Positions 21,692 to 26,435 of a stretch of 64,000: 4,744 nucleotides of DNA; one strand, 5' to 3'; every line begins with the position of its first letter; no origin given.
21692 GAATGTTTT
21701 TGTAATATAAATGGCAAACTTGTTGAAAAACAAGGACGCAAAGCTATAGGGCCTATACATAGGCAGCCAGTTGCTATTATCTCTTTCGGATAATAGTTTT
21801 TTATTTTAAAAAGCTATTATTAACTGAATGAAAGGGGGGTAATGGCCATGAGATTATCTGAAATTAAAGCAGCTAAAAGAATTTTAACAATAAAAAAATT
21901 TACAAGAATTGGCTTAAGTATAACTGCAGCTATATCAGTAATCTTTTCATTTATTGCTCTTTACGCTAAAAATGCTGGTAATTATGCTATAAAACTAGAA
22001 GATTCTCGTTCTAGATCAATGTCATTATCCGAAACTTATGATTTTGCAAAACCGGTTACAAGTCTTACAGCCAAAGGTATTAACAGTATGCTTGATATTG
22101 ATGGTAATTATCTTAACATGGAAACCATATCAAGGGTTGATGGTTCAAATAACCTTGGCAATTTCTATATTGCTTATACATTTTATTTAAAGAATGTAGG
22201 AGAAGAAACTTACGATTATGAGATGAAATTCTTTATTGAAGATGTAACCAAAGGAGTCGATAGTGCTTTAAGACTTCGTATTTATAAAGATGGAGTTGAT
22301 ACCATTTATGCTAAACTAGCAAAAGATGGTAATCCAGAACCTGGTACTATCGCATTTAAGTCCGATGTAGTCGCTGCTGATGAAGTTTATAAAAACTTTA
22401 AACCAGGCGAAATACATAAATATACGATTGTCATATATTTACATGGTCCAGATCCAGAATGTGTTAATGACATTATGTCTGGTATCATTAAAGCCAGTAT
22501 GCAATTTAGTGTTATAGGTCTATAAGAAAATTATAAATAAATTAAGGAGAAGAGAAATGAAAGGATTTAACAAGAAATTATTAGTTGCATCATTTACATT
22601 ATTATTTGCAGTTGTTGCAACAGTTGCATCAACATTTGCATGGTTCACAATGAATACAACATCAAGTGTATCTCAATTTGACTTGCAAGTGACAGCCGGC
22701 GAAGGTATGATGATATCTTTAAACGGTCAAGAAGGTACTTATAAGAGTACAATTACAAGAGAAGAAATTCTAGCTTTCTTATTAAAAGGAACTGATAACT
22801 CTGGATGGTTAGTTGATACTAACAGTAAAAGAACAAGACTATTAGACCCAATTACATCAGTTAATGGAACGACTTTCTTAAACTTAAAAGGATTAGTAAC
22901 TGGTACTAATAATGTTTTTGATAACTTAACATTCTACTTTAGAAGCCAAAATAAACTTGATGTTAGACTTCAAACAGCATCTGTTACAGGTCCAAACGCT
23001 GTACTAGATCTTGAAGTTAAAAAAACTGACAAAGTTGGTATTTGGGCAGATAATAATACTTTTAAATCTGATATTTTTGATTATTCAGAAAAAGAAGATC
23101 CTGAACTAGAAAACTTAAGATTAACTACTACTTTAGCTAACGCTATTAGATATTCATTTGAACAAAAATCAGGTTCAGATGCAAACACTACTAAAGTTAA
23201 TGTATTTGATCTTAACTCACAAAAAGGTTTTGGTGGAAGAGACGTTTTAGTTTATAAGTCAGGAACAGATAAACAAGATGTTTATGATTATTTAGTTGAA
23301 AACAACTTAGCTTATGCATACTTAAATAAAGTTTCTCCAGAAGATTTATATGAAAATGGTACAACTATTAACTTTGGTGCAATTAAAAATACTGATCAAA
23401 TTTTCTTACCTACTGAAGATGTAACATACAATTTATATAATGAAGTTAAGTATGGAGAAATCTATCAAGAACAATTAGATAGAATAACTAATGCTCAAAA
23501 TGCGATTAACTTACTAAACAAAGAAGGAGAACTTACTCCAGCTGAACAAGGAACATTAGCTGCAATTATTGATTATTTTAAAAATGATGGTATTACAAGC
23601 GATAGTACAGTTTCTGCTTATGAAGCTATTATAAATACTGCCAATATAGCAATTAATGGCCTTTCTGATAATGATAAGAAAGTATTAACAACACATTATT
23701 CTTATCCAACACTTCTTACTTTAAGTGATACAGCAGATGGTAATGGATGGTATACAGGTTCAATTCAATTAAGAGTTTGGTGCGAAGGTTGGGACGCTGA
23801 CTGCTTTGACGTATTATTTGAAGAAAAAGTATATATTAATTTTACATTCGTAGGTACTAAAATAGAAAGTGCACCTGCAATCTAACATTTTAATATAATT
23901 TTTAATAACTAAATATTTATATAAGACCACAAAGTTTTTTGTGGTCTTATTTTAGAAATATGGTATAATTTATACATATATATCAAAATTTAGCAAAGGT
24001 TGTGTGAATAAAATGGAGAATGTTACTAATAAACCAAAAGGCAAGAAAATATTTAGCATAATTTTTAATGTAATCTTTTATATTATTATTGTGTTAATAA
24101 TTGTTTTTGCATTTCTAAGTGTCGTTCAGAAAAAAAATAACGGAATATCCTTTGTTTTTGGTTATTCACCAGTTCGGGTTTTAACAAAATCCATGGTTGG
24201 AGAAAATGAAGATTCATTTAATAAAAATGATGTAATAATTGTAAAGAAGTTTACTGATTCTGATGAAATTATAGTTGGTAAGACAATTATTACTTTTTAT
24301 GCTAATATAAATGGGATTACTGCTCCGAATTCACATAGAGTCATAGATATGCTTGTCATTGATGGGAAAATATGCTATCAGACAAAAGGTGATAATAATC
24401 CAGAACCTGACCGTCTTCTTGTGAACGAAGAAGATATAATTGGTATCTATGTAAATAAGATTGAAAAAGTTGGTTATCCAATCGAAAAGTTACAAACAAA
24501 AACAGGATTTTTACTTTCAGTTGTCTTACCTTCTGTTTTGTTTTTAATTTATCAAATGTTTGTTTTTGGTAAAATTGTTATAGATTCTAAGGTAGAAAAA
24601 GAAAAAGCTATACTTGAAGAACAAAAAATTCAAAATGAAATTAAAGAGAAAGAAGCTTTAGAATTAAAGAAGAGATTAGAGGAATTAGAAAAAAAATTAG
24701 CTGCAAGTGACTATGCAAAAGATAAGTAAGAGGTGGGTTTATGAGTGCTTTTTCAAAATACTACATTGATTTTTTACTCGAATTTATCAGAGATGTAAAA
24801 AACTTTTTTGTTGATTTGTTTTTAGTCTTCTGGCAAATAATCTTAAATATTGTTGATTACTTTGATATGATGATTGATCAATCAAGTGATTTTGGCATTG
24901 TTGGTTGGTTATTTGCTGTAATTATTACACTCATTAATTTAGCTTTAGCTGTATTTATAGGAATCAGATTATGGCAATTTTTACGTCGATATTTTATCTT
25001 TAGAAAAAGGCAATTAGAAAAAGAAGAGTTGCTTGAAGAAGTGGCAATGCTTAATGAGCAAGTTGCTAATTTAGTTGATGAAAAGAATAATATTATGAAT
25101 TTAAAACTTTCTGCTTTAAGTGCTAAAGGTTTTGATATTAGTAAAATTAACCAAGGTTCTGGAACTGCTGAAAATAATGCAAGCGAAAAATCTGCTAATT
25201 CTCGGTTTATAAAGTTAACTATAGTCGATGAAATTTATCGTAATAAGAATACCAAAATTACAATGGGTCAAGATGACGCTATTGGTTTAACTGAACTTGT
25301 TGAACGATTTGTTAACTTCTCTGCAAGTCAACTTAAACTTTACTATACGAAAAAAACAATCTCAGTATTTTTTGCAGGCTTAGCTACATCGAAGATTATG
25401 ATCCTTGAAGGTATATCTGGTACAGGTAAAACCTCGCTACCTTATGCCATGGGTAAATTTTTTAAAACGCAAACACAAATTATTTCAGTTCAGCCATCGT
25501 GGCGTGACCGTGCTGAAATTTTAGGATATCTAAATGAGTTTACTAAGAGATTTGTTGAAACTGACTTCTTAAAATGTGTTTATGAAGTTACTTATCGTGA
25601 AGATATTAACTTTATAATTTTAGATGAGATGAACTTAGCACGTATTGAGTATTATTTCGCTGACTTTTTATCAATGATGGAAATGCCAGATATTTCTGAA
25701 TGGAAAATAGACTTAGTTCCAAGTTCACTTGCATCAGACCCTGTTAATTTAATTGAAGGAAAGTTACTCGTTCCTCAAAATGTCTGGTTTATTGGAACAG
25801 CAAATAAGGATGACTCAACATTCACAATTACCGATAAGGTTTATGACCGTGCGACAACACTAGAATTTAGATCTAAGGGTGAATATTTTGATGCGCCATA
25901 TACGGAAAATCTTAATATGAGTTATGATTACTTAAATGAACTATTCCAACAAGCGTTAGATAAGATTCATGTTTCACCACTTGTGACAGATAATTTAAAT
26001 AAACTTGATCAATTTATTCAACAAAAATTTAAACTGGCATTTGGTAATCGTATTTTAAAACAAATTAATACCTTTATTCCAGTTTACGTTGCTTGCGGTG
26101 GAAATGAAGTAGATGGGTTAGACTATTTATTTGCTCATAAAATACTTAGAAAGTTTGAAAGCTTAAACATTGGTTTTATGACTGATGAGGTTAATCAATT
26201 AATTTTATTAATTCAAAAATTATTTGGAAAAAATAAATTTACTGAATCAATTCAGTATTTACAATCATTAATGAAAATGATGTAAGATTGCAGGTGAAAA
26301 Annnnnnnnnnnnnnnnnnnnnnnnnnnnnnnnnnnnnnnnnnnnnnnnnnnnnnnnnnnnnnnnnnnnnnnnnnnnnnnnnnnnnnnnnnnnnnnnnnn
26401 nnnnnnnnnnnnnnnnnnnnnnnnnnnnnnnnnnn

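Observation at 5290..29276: About 24 kb two-operon locus: c-di-GMP-riboswitch-gated TasA/SipW-type fibre genes, a giant GLUG adhesin, local EAL enzymes and a McrB-like motor. Candidate undescribed surface-matrix system.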

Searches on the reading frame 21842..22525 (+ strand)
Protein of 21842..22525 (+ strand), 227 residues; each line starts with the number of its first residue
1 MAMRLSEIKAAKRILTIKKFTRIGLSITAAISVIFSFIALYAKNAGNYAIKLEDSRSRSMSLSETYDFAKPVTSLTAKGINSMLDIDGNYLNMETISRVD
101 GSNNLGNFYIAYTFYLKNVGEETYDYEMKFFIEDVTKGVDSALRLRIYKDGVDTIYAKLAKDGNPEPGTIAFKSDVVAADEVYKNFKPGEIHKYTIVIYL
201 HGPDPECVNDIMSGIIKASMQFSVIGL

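Call 6: search_protein_families(library=pfam, proteins=[window:21842-22525:+], max_evalue=0.1)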
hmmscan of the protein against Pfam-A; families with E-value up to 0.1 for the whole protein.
window:21842-22525:+ (227 aa): 0 families

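Call 8: search_protein_families(library=ncbifam, proteins=[window:21842-22525:+], max_evalue=0.1)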
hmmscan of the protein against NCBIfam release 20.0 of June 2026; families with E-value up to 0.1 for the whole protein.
window:21842-22525:+ (227 aa): 0 families

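Call 15: search_protein_families(library=padloc, proteins=[window:21842-22525:+], max_evalue=1)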
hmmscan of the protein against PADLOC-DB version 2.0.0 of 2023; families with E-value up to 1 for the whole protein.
window:21842-22525:+ (227 aa): 1 family
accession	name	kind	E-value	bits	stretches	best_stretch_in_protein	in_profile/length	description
PDLC03819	RTasSLATT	-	0.022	12.5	1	7-47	17-57/176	DRT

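Call 34: search_solved_structures(query=A3, max_evalue=10, show_alignments=2)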
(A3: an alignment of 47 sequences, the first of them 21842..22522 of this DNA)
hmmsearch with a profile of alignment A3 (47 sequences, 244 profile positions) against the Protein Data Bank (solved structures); distinct sequences matched with E-value up to 10: 6.
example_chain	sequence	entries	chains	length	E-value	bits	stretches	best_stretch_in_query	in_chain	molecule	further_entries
3juu_A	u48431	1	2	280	0.37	13.3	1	67-172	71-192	porphyranase B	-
6tod_A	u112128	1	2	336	1.2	11.7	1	8-65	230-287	Orexin receptor type 1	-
6to7_A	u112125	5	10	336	1.2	11.7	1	8-65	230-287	Orexin receptor type 1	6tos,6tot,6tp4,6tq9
6tp3_A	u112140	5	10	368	1.6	11.2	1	8-65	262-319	Orexin receptor type 1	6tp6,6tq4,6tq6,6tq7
6tpg_A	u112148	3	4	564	1.8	11.1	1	5-56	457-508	Orexin receptor type 2,GlgA glycogen synthase,Hypocretin receptor-2 | Orexin receptor type 2,GlgA glycogen synthase,Orexin receptor type 2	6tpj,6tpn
7l1u_R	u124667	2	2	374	10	8.7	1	7-56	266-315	Hypocretin receptor type 2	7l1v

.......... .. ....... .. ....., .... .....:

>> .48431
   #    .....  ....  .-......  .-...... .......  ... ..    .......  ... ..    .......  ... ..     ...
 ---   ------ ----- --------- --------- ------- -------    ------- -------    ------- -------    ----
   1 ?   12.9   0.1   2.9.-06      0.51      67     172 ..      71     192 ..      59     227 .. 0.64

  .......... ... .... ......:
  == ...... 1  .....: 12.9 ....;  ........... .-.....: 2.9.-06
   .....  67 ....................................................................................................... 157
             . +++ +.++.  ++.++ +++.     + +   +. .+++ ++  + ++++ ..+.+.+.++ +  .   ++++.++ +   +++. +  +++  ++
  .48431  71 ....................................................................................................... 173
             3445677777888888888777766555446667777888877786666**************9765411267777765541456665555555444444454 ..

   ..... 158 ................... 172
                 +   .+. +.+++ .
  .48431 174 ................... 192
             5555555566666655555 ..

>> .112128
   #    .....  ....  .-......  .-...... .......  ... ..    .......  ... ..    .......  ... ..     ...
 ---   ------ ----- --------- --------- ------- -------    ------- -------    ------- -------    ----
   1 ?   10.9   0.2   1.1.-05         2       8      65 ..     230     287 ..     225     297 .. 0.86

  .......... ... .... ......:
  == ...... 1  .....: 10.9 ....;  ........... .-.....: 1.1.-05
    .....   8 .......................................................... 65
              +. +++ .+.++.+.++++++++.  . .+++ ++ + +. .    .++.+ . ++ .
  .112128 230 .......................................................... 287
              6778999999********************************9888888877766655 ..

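Call 80: find_homologous_proteins(query=window:21842-22525:+, max_evalue=0.00001)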
Query window:21842-22525:+ (227 aa): 137 proteins with E <= 0.00001 among 442 candidates; the best 120 are listed.
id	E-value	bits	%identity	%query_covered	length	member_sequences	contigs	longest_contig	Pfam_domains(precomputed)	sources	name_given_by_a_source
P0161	1.4e-141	487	100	99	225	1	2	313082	-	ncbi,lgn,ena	-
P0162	1.4e-59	219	52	86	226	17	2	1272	-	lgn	-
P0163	1.6e-43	167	44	90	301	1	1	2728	-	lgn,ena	-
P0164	1.4e-39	154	41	99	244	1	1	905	-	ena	-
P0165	1.5e-39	154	39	99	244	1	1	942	-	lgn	-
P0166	3.0e-39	153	44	78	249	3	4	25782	-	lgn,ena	-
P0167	1.2e-38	151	39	99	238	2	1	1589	-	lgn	-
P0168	1.3e-38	151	39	99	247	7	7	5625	-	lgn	-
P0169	3.5e-38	149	41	97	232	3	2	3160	-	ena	-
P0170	2.5e-37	147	42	84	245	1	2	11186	-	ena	-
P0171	2.9e-37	146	41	82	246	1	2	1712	-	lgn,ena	-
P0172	4.8e-37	146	39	91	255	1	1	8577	-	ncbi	-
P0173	5.7e-37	145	41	82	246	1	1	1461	-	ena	-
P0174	1.0e-36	145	38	98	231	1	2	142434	-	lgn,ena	-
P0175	1.3e-36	144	38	99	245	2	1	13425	-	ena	-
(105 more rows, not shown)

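Call 86: predict_structure(alignment_id=A8)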
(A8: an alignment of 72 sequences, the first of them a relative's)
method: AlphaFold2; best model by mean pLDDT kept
length: 225 residues; sequences in the alignment: 72
mean_pLDDT: 91.6   pTM: 0.81
mean pLDDT of the five models: 91.6, 91.3, 90.3, 89.5, 88.8
residues with pLDDT >= 90: 175; 70-90: 37; 50-70: 13; < 50: 0
segments of 3 or more residues with pLDDT < 50: none
pLDDT, mean of each block of 10 residues (from residue 1): 82 92 97 83 69 75 91 91 95 96 94 95 97 95 98 96 96 97 97 98 91 94 82
secondary structure, 60 per line:
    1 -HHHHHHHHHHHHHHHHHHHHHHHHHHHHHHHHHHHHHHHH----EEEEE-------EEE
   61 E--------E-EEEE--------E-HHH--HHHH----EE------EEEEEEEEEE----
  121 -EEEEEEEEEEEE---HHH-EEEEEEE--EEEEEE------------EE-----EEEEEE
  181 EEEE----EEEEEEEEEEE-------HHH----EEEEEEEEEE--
elements in order: H2-41 E46-50 E58-61 E72-75 H91-94 E107-116 E122-133 E141-147 E150-155 E175-184 E189-199 E214-223

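Call 92: search_protein_representatives(alignment_id=A8)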
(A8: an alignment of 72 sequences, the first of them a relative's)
Query: 72 sequences, 259 profile positions. Proteins with E-value up to 0.001 (for the whole library): 1472; up to 1e-10: 1048; up to 1e-30: 453. The best 150 are listed.
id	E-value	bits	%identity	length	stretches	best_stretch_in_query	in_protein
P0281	2.8e-94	331.6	-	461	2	107-248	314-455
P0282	1.5e-92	325.9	-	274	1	10-253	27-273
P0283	3.8e-87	308.2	-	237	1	24-254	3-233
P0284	2.4e-86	305.6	-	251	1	12-254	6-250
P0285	3.8e-85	301.7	-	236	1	23-251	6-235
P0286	5.9e-84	297.8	-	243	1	28-255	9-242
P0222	1.2e-82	293.4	-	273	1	12-252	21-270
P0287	2.5e-82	292.4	-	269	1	7-253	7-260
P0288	4.4e-82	291.6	-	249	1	20-250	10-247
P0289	3.4e-81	288.7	-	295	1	23-253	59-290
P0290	1.5e-80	286.6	-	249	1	25-253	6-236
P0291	2.5e-80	285.9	-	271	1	14-257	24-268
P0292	3.5e-80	285.4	-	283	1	5-258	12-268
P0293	6.0e-80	284.6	-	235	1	27-255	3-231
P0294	6.7e-80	284.5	-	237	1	23-255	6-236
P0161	1.3e-74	267.2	-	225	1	34-251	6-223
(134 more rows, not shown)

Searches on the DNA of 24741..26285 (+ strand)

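Call 20: search_rna_families(source=L001, threshold=gathering)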
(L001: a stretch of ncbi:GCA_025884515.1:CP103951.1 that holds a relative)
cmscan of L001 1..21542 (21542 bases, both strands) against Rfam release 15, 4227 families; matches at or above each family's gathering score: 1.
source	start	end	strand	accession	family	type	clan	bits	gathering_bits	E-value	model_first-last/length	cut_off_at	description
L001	6317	6395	+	RF01051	c-di-GMP-I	Cis-reg; riboswitch;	CL00126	60.9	35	6.2e-10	1-87/87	no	c-di-GMP-I riboswitch aptamer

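Call 41: search_rna_families(sources=[L004, L002, L007, L047, L072, L058], threshold=gathering)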
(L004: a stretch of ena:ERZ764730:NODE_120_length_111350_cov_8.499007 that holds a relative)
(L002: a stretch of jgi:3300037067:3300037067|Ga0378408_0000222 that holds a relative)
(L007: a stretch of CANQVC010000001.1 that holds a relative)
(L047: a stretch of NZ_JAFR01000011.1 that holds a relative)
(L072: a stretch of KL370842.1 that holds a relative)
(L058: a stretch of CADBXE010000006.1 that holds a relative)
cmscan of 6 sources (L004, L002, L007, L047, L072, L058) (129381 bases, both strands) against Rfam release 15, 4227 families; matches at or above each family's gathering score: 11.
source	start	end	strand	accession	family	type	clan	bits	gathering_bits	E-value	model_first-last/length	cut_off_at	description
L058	281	450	-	RF00168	Lysine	Cis-reg; riboswitch;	-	100.2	30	3.7e-25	1-182/182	no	Lysine riboswitch aptamer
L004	723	793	-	RF00005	tRNA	Gene; tRNA;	CL00001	65.6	29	1e-11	1-71/71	no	tRNA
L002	4887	4967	+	RF01051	c-di-GMP-I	Cis-reg; riboswitch;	CL00126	65.3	35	3.2e-10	1-87/87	no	c-di-GMP-I riboswitch aptamer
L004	5295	5368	+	RF01051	c-di-GMP-I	Cis-reg; riboswitch;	CL00126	64.2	35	6e-10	1-87/87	no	c-di-GMP-I riboswitch aptamer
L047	6347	6422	+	RF01051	c-di-GMP-I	Cis-reg; riboswitch;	CL00126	63.2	35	1e-09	1-87/87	no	c-di-GMP-I riboswitch aptamer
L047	13928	14003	+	RF01051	c-di-GMP-I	Cis-reg; riboswitch;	CL00126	62.1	35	1.9e-09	1-87/87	no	c-di-GMP-I riboswitch aptamer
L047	6184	6258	+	RF01051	c-di-GMP-I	Cis-reg; riboswitch;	CL00126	60.9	35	3.8e-09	1-87/87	no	c-di-GMP-I riboswitch aptamer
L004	5146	5219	+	RF01051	c-di-GMP-I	Cis-reg; riboswitch;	CL00126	60.2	35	5.5e-09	1-87/87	no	c-di-GMP-I riboswitch aptamer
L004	15113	15190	+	RF01051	c-di-GMP-I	Cis-reg; riboswitch;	CL00126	59.5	35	8.3e-09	1-87/87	no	c-di-GMP-I riboswitch aptamer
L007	4808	4886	+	RF01051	c-di-GMP-I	Cis-reg; riboswitch;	CL00126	56.6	35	4.4e-08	1-87/87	no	c-di-GMP-I riboswitch aptamer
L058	4243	4317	+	RF01051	c-di-GMP-I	Cis-reg; riboswitch;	CL00126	47.7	35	6.3e-06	1-87/87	no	c-di-GMP-I riboswitch aptamer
